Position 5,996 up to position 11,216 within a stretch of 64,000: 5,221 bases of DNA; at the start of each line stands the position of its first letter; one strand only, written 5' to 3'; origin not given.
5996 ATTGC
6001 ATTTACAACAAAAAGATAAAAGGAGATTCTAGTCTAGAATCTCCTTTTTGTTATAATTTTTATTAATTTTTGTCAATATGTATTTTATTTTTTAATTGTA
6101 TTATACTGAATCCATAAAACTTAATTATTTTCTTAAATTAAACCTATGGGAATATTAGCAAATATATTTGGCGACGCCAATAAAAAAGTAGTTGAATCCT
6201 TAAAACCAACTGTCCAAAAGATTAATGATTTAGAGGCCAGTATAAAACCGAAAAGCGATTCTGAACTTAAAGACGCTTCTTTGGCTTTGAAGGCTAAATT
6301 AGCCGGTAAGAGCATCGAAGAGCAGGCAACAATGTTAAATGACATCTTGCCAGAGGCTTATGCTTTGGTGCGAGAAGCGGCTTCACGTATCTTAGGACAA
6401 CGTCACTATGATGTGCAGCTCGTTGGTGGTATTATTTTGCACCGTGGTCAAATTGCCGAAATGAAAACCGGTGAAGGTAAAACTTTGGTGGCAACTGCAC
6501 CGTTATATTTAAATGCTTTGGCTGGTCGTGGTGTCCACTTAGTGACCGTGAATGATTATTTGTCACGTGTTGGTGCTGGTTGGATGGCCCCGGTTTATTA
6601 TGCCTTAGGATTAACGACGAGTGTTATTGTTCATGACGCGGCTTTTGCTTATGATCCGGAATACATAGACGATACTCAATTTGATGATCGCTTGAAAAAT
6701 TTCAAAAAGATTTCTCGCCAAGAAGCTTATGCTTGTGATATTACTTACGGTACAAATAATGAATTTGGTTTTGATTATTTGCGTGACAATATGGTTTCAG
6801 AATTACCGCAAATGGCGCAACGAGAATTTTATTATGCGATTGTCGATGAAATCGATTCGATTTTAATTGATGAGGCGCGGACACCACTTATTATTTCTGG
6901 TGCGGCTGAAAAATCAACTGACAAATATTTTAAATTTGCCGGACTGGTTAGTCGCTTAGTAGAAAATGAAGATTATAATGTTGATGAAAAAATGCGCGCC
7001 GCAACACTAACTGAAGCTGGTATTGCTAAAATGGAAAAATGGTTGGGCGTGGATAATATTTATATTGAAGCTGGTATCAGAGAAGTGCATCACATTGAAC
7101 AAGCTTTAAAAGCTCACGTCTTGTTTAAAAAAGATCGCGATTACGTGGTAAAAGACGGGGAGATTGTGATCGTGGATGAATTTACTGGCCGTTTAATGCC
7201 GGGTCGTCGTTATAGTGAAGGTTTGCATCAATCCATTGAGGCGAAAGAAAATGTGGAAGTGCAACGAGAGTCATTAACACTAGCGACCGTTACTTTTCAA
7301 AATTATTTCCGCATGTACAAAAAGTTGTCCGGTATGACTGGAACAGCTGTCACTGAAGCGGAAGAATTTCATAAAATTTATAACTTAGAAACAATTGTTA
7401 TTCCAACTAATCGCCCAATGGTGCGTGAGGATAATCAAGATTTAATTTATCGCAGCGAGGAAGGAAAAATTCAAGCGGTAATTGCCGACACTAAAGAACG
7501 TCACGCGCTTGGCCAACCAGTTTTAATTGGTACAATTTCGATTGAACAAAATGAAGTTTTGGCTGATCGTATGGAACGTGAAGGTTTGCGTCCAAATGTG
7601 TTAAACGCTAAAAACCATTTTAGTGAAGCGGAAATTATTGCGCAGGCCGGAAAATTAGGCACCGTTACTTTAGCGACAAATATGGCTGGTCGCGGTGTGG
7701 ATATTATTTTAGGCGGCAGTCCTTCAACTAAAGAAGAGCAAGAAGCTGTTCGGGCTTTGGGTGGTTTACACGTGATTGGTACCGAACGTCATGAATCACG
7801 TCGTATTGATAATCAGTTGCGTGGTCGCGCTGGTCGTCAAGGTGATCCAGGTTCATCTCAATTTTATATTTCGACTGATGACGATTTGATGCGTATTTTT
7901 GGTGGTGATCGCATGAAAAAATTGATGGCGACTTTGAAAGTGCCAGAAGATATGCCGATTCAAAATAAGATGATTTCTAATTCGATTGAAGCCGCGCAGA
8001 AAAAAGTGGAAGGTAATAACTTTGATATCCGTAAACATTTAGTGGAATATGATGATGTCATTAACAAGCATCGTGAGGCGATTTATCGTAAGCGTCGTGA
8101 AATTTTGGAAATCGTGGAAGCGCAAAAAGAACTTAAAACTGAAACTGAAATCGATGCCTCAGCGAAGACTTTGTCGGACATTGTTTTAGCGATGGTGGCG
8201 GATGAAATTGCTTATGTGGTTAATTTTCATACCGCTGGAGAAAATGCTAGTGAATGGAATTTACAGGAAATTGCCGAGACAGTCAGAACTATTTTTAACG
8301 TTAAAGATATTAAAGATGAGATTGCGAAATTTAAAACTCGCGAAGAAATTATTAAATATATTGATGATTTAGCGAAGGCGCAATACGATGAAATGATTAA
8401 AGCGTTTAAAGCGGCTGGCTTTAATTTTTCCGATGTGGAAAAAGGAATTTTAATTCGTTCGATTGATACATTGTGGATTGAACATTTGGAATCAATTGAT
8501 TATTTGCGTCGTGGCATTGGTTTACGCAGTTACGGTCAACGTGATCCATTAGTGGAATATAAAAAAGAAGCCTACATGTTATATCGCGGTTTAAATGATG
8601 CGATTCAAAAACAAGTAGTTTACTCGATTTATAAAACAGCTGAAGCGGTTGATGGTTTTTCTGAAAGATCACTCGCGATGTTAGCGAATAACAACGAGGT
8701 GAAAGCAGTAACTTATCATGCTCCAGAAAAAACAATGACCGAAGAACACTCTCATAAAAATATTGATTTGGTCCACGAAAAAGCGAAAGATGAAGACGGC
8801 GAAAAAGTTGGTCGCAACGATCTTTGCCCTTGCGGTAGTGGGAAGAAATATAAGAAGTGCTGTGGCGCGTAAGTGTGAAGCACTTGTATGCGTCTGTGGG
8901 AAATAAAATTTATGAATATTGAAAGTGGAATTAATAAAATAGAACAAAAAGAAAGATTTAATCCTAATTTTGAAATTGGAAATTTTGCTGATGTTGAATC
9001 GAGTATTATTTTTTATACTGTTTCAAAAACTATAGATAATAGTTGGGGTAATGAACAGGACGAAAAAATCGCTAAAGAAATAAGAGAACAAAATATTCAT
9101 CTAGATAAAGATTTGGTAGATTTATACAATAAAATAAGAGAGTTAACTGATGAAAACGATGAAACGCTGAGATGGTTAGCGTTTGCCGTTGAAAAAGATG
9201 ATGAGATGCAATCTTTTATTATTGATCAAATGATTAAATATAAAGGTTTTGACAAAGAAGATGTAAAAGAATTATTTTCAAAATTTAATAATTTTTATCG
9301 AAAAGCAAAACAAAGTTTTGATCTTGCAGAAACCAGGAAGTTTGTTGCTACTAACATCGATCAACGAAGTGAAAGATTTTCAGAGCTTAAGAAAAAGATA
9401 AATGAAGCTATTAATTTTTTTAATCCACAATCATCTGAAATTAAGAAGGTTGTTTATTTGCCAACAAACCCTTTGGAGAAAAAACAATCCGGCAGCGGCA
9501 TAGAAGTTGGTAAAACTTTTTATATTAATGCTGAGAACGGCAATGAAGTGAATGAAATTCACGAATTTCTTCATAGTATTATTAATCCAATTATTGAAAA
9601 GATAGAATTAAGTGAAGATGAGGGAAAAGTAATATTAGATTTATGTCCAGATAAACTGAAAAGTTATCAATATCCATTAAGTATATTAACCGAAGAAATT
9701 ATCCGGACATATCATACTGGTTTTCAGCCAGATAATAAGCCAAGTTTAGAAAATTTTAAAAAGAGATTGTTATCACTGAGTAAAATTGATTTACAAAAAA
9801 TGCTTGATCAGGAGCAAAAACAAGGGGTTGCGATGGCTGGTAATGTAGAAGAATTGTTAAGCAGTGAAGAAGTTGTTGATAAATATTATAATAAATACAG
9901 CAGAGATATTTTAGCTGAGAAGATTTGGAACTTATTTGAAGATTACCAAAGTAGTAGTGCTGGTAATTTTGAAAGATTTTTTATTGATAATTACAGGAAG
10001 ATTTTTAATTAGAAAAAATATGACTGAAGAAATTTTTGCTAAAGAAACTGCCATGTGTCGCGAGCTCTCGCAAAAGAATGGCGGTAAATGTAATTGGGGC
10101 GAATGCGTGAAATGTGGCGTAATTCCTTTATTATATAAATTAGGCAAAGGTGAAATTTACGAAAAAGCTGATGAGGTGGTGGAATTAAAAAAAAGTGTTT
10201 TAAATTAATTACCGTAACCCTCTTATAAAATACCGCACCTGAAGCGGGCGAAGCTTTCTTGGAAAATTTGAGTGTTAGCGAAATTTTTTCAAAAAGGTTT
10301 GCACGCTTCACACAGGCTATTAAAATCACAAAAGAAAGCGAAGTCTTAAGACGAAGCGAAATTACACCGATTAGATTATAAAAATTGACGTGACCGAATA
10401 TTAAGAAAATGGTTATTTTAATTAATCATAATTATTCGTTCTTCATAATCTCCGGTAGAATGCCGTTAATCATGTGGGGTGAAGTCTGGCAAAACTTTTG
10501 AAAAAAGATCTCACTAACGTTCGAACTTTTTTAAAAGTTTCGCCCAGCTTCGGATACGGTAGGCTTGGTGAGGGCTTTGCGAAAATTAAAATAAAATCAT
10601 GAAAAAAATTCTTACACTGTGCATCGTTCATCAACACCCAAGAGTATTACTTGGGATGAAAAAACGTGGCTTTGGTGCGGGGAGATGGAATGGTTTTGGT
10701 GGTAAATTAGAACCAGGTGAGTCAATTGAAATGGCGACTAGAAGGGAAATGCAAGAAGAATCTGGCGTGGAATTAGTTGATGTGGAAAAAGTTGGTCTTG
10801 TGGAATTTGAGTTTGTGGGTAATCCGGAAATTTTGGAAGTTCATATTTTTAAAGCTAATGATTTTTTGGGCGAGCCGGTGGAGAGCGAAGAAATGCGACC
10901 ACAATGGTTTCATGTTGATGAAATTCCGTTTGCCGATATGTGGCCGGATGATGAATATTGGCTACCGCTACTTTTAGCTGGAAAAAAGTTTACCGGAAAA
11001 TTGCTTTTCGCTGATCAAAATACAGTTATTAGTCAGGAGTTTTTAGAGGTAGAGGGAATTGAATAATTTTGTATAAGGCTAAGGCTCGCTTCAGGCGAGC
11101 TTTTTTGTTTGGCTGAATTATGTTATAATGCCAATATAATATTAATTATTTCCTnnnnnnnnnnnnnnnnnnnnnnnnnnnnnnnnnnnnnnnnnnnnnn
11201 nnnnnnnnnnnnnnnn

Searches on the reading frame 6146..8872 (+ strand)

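Call 14: search_protein_families(library=pfam, proteins=[window:6146-8872:+], max_evalue=0.0001)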
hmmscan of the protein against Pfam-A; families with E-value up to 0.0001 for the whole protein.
window:6146-8872:+ (908 aa): 5 families
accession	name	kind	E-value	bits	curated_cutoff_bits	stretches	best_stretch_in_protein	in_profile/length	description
PF07517.20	SecA_DEAD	-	4e-116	387.8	24.6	1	5-409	2-290/290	SecA DEAD-like domain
PF21090.3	P-loop_SecA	-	2e-77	259.9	27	2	424-531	1-108/205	SecA P-loop domain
PF07516.18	SecA_SW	-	9.9e-55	186.1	26.7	1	604-830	1-198/200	SecA Wing and Scaffold domain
PF01043.26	SecA_PP_bind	-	1.6e-42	145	23.5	1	257-365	2-110/110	SecA preprotein cross-linking domain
PF02810.21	SEC-C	-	3.2e-10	40.1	20.4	1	890-907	1-18/19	SEC-C motif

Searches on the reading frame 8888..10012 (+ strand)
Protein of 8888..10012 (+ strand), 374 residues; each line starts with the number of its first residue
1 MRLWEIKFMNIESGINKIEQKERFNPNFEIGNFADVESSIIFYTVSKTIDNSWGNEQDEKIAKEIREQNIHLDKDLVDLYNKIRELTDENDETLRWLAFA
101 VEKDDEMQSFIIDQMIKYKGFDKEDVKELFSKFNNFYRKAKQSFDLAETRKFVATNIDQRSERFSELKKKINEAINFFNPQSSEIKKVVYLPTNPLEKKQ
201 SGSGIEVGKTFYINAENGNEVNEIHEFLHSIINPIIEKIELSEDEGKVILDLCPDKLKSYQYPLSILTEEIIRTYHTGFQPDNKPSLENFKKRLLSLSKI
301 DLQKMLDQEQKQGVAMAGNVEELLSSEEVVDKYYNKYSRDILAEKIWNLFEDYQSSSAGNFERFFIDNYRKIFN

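Call 14: search_protein_families(library=pfam, proteins=[window:8888-10012:+], max_evalue=0.0001)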
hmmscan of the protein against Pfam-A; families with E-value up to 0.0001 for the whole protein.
window:8888-10012:+ (374 aa): 0 families

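Call 17: search_protein_families(library=pfam, proteins=[window:8888-10012:+], max_evalue=0.01)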
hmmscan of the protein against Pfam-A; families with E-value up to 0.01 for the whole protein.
window:8888-10012:+ (374 aa): 1 family
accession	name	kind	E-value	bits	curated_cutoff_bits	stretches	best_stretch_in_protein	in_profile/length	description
PF16286.10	DUF4932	-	0.00099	19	28.7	1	131-273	124-271/332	Domain of unknown function (DUF4932)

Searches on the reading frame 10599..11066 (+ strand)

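Call 14: search_protein_families(library=pfam, proteins=[window:10599-11066:+], max_evalue=0.0001)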
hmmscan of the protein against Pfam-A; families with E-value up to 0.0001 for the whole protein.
window:10599-11066:+ (155 aa): 1 family
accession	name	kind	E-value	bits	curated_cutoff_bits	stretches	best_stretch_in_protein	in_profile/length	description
PF00293.34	NUDIX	-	1.6e-14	54.5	21.1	1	11-124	11-133/134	NUDIX domain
